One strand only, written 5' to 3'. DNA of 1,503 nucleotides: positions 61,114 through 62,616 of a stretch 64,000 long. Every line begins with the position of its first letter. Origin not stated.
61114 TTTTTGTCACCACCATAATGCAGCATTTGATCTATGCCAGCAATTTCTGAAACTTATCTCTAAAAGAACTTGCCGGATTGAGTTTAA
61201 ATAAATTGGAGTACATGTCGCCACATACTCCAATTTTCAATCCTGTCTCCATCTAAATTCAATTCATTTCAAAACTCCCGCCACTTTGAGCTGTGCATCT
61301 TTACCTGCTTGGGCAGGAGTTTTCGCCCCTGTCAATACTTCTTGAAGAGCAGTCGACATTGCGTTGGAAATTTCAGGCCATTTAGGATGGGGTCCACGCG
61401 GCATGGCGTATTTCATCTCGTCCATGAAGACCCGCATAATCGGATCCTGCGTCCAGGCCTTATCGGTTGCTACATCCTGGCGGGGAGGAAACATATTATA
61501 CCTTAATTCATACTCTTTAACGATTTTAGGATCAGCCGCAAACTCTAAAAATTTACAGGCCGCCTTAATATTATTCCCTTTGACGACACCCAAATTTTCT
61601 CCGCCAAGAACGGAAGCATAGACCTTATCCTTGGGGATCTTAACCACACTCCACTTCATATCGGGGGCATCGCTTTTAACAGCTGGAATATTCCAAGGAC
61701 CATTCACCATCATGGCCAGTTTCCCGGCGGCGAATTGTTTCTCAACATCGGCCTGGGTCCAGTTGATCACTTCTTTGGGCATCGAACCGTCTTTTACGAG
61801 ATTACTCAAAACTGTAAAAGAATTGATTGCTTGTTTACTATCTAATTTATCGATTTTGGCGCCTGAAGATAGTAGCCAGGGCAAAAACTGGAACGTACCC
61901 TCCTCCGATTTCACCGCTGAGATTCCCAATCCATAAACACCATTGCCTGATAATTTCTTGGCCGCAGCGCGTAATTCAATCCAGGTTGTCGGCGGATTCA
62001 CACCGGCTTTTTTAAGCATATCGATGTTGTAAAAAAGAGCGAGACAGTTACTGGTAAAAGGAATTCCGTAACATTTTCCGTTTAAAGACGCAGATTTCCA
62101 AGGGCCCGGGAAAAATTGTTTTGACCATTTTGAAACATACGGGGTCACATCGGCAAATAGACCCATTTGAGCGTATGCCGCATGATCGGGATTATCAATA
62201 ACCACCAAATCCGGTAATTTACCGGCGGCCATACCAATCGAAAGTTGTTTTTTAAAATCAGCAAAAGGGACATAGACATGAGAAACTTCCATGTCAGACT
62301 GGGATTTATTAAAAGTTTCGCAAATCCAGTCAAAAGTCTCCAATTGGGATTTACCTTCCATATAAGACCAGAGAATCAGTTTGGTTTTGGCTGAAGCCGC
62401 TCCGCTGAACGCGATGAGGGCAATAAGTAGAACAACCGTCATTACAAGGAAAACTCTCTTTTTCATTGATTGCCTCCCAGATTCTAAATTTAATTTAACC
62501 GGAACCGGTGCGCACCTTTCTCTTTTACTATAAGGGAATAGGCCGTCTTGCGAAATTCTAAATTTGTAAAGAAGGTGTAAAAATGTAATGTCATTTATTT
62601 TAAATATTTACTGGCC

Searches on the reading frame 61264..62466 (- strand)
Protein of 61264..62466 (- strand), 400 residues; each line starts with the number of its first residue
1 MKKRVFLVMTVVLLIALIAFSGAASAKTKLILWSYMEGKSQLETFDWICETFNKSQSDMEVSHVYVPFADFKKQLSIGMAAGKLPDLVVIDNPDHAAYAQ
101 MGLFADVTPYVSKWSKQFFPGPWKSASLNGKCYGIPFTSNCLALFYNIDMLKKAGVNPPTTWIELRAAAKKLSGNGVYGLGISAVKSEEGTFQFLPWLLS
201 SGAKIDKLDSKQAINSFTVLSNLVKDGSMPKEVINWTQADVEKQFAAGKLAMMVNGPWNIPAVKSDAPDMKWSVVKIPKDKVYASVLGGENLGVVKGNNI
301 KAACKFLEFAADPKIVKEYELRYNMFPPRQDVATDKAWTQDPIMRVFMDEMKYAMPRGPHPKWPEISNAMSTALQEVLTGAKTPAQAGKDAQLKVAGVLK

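Call 19: search_protein_families(library=pfam, proteins=[window:61264-62466:-], max_evalue=0.001)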
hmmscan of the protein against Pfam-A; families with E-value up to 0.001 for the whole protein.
window:61264-62466:- (400 aa): 2 families
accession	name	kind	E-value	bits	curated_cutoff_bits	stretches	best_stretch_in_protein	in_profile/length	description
PF13416.11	SBP_bac_8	-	7.3e-47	160.9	27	1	48-344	2-277/279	Bacterial extracellular solute-binding protein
PF01547.30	SBP_bac_1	-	4.6e-34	119.2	26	1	48-314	13-304/307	Bacterial extracellular solute-binding protein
